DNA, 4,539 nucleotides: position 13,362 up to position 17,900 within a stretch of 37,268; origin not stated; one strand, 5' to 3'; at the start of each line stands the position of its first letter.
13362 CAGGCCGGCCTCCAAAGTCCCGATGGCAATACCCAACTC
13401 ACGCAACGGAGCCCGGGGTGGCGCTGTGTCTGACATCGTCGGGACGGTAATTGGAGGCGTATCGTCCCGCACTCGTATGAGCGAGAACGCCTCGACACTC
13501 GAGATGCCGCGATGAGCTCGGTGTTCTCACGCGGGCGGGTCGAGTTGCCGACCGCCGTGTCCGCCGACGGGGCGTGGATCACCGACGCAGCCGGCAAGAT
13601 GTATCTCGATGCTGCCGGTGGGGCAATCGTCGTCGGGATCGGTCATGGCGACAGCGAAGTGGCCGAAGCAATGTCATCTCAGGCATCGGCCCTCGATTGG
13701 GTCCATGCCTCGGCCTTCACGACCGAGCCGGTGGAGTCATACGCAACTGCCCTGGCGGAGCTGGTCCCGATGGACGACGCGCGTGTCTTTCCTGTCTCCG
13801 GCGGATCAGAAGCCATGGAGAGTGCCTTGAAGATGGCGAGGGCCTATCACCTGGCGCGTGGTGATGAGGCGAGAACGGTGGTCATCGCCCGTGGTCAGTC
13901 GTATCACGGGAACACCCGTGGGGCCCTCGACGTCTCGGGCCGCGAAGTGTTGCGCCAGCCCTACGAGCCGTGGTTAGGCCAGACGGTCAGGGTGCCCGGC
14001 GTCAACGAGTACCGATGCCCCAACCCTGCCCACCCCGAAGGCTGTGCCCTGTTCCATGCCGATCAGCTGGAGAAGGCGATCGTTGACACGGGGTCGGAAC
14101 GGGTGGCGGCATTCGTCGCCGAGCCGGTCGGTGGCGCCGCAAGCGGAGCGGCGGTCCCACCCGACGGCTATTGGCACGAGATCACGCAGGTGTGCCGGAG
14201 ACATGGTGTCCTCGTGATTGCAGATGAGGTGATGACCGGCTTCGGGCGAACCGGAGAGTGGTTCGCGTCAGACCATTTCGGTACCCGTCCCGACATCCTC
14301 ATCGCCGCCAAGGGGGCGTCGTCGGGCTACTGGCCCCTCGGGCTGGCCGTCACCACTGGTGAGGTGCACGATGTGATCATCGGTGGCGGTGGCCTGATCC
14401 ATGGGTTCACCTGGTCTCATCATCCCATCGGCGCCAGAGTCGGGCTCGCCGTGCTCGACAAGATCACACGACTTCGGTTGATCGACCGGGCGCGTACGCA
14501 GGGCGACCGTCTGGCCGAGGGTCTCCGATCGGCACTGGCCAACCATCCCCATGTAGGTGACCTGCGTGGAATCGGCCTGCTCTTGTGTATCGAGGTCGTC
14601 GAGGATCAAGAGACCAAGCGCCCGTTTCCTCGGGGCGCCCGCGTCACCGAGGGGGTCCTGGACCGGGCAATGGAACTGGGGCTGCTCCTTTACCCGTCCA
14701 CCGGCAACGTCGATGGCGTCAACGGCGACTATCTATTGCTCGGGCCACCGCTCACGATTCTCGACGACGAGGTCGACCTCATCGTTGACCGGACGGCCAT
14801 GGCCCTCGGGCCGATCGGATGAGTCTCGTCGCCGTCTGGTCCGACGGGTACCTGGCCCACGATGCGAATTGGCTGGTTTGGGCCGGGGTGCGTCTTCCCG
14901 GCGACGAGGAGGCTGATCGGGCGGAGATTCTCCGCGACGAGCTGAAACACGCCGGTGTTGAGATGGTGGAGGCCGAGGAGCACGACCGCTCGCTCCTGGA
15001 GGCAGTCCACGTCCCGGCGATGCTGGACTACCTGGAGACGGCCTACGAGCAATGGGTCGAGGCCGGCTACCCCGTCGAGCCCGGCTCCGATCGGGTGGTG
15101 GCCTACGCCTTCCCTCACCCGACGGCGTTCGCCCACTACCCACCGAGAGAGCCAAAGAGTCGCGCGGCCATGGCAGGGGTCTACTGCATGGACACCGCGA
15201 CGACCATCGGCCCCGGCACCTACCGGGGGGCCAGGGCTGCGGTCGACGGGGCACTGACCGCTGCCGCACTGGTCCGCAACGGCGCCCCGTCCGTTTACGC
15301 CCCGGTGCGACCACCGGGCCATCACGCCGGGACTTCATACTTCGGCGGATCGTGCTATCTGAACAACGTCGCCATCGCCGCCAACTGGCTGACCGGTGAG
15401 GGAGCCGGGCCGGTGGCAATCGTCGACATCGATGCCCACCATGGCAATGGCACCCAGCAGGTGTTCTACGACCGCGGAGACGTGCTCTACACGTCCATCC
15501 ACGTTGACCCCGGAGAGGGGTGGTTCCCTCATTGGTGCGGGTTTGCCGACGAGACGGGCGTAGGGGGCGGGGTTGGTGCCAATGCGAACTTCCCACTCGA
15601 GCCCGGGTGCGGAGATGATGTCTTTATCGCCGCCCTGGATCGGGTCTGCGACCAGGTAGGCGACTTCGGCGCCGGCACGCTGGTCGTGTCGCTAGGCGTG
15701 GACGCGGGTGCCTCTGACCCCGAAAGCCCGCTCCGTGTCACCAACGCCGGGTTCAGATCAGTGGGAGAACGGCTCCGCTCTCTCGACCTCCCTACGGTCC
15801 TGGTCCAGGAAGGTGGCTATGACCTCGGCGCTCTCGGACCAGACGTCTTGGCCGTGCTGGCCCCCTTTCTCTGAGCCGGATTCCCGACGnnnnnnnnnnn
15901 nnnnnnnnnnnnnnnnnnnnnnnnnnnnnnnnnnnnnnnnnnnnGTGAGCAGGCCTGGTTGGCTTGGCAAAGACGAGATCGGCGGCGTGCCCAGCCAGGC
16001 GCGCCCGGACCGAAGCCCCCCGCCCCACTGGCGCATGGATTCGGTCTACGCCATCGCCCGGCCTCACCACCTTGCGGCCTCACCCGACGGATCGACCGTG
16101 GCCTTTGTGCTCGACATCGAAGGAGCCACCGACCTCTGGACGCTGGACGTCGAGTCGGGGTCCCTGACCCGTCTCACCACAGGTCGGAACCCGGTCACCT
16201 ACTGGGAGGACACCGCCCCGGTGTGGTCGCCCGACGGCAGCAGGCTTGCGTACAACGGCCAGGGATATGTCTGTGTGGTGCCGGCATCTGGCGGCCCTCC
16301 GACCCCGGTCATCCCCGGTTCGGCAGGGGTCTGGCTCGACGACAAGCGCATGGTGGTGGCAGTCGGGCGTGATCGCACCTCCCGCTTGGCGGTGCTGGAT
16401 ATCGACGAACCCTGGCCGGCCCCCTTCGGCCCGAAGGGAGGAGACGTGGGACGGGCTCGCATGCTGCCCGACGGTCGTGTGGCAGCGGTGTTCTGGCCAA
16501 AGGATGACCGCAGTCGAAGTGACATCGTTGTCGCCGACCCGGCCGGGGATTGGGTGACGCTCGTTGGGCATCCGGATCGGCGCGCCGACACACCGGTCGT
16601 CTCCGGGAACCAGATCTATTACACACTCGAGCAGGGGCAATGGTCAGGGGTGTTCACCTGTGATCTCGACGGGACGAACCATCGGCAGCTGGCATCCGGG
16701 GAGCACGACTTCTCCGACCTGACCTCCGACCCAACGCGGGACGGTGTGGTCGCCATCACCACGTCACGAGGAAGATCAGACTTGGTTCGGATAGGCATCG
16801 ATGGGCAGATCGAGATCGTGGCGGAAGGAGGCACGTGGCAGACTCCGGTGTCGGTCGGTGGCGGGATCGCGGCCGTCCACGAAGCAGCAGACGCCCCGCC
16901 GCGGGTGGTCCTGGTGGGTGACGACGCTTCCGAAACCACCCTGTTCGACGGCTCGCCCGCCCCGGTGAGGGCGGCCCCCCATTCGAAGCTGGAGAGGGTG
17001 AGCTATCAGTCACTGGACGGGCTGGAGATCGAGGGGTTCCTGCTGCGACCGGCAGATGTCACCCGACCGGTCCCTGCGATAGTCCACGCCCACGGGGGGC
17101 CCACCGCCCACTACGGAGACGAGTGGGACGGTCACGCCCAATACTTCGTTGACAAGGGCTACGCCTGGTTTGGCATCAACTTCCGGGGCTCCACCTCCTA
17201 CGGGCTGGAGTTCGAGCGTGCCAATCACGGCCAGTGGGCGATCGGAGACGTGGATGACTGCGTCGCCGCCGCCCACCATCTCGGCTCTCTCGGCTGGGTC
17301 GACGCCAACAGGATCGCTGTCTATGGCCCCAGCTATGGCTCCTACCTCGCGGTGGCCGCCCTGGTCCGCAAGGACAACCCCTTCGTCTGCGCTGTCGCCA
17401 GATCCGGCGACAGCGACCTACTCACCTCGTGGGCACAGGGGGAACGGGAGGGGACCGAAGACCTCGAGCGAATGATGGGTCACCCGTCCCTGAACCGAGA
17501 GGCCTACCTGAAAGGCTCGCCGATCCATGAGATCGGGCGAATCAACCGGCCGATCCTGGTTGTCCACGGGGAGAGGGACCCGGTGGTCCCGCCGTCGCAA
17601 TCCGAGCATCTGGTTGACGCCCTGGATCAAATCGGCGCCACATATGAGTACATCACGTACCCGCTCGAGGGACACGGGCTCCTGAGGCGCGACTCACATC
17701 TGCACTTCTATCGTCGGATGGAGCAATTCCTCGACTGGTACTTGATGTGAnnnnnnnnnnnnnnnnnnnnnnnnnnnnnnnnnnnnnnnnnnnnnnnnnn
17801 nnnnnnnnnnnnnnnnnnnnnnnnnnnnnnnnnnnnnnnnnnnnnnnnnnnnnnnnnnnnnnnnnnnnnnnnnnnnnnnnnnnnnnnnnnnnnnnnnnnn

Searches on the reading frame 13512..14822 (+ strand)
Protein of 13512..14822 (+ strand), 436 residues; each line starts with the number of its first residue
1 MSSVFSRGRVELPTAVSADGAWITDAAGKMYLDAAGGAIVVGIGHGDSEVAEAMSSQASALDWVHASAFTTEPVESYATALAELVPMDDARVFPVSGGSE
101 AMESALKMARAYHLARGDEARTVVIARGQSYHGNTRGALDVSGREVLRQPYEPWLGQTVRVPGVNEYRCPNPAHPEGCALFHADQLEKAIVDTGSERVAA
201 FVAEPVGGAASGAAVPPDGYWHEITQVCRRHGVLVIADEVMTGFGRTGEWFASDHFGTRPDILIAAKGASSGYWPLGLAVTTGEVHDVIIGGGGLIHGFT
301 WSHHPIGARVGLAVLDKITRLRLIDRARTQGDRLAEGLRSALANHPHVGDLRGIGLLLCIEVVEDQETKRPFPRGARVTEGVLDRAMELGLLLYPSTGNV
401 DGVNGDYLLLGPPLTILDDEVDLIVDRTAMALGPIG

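Call 71: search_protein_families(library=pfam, proteins=[window:13512-14822:+], max_evalue=0.00001)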
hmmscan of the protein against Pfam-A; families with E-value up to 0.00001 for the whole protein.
window:13512-14822:+ (436 aa): 1 family
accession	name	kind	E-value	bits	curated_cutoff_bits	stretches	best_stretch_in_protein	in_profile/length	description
PF00202.27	Aminotran_3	-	4.3e-84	283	30.5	1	15-430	13-401/403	Aminotransferase class-III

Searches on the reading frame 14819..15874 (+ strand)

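Call 71: search_protein_families(library=pfam, proteins=[window:14819-15874:+], max_evalue=0.00001)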
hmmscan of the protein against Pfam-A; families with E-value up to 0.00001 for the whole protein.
window:14819-15874:+ (351 aa): 1 family
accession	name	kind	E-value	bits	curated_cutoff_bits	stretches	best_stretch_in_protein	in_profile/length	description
PF00850.24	Hist_deacetyl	-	3.3e-60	204.4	27.9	1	30-346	3-294/298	Histone deacetylase domain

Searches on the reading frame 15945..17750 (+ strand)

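Call 71: search_protein_families(library=pfam, proteins=[window:15945-17750:+], max_evalue=0.00001)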
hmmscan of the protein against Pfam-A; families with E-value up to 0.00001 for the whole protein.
window:15945-17750:+ (601 aa): 9 families
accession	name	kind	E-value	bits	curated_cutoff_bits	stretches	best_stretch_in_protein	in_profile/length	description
PF00326.27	Peptidase_S9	-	8.5e-44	150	22.6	1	397-600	6-210/213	Prolyl oligopeptidase family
PF20434.5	BD-FAE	-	8.9e-15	55.2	26.8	1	368-560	5-215/215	BD-FAE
PF07676.18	PD40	-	1.9e-10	40.9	20.9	0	82-105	9-27/38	WD40-like Beta Propeller Repeat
PF05448.18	AXE1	-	1.8e-09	37.3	21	1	348-482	55-205/321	Acetyl xylan esterase (AXE1)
PF02129.25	Peptidase_S15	-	6.3e-09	36.3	23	1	358-497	1-138/262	X-Pro dipeptidyl-peptidase (S15 family)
PF12146.15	Hydrolase_4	-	1.3e-07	31.6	27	0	531-573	188-228/239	Serine aminopeptidase, S33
PF00561.26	Abhydrolase_1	-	2.6e-06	27.7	25.8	0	524-577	189-238/245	alpha/beta hydrolase fold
PF01738.24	DLH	-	3.5e-06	27.2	21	0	522-585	131-194/217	Dienelactone hydrolase family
PF02230.22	Abhydrolase_2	-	7.9e-06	26.3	23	0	436-513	90-163/217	Phospholipase/Carboxylesterase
